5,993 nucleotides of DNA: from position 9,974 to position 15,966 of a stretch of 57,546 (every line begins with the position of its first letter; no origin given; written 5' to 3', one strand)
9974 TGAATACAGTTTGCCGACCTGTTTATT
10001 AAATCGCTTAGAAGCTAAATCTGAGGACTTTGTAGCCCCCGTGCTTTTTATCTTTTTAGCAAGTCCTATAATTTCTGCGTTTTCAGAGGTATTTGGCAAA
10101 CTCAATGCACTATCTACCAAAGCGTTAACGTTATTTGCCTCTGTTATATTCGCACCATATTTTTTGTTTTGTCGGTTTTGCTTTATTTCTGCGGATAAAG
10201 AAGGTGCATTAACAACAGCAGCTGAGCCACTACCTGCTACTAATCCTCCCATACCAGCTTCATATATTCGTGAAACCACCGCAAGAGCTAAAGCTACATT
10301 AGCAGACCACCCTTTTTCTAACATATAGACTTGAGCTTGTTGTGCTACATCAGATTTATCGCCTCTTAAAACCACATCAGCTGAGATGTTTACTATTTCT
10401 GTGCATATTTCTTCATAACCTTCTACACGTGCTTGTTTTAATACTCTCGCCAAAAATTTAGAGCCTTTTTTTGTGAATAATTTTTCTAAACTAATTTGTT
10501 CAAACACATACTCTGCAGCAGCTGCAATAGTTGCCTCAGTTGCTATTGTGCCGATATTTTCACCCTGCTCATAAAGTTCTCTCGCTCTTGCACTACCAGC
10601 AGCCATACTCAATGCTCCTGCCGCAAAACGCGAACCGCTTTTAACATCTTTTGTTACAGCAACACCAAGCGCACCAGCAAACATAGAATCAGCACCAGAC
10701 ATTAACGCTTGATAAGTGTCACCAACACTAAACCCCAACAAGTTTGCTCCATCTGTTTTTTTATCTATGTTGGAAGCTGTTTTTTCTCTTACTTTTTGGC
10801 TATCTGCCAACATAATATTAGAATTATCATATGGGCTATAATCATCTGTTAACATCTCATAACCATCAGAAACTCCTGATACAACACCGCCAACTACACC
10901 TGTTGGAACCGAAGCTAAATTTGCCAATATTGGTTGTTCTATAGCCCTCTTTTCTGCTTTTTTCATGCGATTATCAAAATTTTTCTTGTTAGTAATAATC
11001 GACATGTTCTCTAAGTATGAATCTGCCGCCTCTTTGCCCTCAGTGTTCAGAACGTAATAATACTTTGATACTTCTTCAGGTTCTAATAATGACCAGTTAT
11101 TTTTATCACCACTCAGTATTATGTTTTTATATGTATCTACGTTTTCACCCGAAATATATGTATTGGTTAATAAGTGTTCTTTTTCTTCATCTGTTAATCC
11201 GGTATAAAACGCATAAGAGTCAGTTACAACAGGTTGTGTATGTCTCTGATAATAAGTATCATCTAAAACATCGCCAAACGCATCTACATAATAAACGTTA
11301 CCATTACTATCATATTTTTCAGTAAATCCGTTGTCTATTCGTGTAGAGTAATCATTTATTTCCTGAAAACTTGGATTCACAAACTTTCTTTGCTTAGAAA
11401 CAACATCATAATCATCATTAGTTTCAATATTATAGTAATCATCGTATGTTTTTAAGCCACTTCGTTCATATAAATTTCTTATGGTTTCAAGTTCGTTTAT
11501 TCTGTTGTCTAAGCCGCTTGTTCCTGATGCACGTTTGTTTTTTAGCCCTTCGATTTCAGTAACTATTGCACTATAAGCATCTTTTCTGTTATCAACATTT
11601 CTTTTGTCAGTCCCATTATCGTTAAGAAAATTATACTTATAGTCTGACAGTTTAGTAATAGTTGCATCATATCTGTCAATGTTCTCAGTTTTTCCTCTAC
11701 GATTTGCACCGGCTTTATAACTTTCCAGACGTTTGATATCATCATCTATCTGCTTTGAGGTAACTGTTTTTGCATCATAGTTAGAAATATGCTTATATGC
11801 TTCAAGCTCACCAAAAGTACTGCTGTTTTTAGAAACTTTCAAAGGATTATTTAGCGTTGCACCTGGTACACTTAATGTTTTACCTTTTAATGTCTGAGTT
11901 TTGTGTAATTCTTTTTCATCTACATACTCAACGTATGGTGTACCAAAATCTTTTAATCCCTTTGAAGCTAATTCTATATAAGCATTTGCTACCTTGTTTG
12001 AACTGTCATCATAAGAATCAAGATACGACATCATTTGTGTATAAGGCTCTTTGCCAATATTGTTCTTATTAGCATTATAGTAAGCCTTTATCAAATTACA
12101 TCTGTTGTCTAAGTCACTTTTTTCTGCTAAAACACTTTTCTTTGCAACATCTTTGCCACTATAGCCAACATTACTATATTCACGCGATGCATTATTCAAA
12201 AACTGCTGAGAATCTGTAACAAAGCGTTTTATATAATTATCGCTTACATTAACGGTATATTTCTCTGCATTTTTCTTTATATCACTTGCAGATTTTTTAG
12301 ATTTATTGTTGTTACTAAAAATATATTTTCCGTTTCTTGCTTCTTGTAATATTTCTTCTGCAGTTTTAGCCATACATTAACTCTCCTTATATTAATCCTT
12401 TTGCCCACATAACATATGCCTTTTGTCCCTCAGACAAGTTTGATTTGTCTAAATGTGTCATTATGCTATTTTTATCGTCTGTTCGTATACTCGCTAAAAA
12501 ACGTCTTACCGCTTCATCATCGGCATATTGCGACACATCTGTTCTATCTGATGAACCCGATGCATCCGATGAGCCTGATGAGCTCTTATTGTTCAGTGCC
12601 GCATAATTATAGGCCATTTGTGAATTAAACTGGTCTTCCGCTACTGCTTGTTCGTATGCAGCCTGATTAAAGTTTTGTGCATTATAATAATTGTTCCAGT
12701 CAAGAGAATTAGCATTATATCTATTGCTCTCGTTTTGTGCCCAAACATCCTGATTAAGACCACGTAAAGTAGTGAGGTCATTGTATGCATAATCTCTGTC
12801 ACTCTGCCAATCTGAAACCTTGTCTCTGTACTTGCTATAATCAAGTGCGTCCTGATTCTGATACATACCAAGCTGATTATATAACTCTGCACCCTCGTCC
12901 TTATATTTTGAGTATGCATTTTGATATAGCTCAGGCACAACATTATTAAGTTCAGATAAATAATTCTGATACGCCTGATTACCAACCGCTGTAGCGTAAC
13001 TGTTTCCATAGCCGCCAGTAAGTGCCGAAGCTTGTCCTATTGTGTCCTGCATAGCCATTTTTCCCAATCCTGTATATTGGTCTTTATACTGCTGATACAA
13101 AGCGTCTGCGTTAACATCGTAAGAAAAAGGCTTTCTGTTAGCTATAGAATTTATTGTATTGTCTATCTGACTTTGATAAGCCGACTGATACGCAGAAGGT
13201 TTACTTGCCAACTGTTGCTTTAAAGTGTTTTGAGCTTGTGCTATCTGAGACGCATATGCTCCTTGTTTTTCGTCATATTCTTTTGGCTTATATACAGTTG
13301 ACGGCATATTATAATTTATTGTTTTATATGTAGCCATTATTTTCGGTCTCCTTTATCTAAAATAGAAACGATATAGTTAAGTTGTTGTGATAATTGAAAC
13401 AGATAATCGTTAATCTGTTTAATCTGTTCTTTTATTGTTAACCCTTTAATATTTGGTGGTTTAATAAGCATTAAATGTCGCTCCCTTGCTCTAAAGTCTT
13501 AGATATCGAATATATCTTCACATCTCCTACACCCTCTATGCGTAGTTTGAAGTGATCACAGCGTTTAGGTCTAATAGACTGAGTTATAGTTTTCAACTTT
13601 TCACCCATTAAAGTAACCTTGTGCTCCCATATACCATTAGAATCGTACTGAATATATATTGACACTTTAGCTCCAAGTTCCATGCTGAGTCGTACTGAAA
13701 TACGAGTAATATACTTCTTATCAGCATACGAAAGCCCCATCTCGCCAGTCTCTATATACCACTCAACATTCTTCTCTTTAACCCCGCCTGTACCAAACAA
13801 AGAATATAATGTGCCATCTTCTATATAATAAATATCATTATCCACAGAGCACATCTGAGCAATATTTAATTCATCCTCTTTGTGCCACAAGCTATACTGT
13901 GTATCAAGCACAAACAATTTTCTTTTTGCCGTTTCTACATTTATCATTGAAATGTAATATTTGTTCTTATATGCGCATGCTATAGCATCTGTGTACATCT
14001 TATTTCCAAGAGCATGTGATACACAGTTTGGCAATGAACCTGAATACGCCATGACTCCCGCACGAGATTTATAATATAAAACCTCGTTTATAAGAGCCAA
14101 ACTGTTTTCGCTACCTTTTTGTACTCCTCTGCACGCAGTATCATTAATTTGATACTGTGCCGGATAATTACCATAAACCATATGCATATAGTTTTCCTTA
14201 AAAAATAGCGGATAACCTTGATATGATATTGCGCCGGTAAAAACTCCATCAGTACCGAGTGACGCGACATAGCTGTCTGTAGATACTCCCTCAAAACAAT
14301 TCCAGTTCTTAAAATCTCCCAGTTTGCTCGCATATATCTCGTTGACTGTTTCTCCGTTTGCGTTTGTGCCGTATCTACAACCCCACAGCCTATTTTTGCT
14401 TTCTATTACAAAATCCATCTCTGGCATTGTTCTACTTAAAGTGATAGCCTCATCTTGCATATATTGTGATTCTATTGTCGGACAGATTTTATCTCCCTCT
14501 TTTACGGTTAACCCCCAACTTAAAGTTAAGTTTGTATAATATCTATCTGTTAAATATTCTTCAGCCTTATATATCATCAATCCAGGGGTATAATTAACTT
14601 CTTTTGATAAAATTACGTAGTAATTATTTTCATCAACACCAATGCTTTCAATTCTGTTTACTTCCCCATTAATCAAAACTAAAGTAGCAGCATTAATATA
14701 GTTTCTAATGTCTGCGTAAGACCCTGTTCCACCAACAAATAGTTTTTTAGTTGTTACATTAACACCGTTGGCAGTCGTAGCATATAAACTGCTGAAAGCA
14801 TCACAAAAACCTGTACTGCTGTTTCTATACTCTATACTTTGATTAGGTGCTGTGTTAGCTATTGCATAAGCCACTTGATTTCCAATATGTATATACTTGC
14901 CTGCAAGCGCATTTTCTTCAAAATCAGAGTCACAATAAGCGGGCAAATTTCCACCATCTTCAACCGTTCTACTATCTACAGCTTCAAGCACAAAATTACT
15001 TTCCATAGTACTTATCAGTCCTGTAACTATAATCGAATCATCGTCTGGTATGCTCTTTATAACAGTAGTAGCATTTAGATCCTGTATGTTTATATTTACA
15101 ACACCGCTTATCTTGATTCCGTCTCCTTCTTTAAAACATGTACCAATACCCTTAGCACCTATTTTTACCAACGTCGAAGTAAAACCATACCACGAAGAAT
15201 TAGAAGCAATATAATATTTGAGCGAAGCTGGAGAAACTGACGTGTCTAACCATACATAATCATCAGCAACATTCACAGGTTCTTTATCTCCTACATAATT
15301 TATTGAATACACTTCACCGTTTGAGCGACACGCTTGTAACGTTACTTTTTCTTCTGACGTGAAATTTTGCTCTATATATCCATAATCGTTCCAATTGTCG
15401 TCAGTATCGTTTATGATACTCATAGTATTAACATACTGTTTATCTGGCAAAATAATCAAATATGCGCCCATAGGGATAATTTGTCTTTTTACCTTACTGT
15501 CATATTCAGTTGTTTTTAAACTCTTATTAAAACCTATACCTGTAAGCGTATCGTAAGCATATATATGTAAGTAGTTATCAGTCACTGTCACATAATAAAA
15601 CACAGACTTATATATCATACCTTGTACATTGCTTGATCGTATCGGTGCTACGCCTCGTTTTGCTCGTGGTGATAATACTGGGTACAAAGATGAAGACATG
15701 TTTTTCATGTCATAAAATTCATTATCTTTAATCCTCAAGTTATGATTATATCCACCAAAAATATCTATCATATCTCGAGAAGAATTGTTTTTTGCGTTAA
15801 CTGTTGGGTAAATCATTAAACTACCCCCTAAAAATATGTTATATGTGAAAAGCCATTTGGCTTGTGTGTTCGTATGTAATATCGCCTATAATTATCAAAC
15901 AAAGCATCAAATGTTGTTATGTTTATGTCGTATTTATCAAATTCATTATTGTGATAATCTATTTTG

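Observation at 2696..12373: Single 3225-aa ORF with an HExxH module sits in the tail slot of the prophage: candidate injected polyvalent effector and ejectosome protein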

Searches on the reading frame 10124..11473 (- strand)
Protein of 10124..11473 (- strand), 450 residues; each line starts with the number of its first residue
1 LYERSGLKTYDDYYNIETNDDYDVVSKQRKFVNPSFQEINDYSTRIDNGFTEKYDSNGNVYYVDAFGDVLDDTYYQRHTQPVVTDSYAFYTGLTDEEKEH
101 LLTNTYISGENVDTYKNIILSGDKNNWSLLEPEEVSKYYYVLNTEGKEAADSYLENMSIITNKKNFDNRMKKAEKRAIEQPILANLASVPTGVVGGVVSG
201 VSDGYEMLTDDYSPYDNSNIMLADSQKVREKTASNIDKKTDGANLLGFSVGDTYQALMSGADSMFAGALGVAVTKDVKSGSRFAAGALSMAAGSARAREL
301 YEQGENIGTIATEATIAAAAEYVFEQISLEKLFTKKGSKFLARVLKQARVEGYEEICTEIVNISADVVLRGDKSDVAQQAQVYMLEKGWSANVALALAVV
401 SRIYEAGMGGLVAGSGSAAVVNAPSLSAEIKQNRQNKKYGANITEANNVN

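Call 11: search_protein_families(library=pfam, proteins=[window:10124-11473:-], max_evalue=0.1)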
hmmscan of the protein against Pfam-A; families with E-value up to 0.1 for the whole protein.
window:10124-11473:- (450 aa): 1 family
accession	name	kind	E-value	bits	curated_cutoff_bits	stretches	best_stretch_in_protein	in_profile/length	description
PF04580.18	Pox_D3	-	0.0091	16.1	23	1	93-166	130-200/248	Chordopoxvirinae D3 protein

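Call 70: search_protein_families(library=phrogs, proteins=[window:10124-11473:-], max_evalue=0.001)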
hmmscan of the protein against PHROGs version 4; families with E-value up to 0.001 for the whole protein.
window:10124-11473:- (450 aa): 1 family
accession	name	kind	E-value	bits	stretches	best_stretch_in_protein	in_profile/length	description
phrog_22978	-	unknown function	6.1e-16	57.4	1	122-446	242-588/3513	-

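Call 71: search_protein_families(library=ncbifam, proteins=[window:10124-11473:-], max_evalue=0.01)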
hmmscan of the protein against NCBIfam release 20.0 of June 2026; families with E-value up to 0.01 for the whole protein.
window:10124-11473:- (450 aa): 0 families

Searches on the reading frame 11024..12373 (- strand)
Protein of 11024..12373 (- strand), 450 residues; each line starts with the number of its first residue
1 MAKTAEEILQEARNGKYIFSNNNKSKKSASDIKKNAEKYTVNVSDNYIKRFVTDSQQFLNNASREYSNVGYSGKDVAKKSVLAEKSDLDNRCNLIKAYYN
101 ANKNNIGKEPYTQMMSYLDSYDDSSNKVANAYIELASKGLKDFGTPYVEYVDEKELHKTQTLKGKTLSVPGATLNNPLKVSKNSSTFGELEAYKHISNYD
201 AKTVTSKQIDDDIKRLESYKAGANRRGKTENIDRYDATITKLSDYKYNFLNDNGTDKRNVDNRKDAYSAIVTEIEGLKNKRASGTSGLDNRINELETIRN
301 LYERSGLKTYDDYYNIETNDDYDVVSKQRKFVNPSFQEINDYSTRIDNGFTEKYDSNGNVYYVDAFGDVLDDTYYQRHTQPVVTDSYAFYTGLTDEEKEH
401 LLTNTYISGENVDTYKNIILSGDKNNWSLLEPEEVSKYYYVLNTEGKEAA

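Call 11: search_protein_families(library=pfam, proteins=[window:11024-12373:-], max_evalue=0.1)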
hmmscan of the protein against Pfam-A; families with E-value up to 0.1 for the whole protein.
window:11024-12373:- (450 aa): 0 families

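Call 70: search_protein_families(library=phrogs, proteins=[window:11024-12373:-], max_evalue=0.001)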
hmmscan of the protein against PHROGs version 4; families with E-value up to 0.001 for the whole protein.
window:11024-12373:- (450 aa): 0 families

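Call 71: search_protein_families(library=ncbifam, proteins=[window:11024-12373:-], max_evalue=0.01)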
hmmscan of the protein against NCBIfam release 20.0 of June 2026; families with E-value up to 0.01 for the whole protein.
window:11024-12373:- (450 aa): 0 families

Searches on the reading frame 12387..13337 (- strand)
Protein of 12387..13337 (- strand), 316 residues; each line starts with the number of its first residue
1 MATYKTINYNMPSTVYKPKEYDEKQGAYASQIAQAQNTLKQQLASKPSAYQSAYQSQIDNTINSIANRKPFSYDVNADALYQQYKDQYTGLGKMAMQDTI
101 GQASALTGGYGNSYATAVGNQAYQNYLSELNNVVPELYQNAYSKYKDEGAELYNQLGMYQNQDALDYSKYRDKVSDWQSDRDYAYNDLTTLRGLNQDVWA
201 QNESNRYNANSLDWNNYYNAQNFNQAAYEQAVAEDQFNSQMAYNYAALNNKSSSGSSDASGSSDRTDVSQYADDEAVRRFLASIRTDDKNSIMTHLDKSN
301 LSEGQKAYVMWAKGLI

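Call 6: search_protein_families(library=phrogs, proteins=[window:12387-13337:-], max_evalue=0.001)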
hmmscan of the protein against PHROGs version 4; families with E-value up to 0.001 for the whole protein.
window:12387-13337:- (316 aa): 1 family
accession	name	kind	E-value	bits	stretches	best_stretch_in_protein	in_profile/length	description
phrog_4949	-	unknown function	0.00035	20.8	1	119-265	140-291/447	-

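Call 7: search_protein_families(library=pfam, proteins=[window:12387-13337:-], max_evalue=0.001)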
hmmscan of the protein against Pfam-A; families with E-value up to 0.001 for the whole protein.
window:12387-13337:- (316 aa): 0 families

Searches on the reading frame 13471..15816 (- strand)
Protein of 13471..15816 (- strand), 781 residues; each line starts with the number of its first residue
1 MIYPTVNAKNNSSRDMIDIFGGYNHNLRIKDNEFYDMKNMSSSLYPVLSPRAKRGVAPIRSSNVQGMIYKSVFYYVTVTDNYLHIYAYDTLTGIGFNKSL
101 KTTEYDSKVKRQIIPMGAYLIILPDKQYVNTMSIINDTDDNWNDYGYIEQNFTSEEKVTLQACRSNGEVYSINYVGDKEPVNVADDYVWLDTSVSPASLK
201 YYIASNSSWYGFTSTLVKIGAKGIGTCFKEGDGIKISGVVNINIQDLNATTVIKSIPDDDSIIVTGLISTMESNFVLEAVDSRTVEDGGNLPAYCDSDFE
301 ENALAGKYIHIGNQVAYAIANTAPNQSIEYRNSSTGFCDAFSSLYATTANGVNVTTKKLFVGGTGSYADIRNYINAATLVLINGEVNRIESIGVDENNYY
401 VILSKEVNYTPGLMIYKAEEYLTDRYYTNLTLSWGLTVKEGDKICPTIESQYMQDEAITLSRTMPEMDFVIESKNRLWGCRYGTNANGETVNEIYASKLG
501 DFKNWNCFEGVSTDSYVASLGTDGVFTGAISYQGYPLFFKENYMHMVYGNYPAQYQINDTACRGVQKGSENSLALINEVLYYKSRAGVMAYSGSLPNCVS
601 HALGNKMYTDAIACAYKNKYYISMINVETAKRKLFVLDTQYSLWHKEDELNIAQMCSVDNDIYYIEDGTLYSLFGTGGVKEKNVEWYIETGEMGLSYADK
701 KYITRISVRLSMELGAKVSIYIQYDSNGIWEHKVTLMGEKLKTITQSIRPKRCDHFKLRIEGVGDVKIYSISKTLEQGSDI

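Call 6: search_protein_families(library=phrogs, proteins=[window:13471-15816:-], max_evalue=0.001)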
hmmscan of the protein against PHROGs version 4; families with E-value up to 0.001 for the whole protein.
window:13471-15816:- (781 aa): 1 family
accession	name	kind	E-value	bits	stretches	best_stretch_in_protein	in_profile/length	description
phrog_511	-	head and packaging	1.1e-64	220.2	2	459-781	556-861/862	internal virion protein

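Call 7: search_protein_families(library=pfam, proteins=[window:13471-15816:-], max_evalue=0.001)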
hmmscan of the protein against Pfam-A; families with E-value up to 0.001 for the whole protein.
window:13471-15816:- (781 aa): 0 families

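Call 33: search_solved_structures(query=window:13471-15816:-, max_evalue=1)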
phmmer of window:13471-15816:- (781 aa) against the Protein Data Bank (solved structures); distinct sequences matched with E-value up to 1: 2.
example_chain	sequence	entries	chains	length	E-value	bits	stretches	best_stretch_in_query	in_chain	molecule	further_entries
2e2k_A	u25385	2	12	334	0.028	15.8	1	595-700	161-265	Formamidase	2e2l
2dyu_A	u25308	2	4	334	0.068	14.5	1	612-700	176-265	Formamidase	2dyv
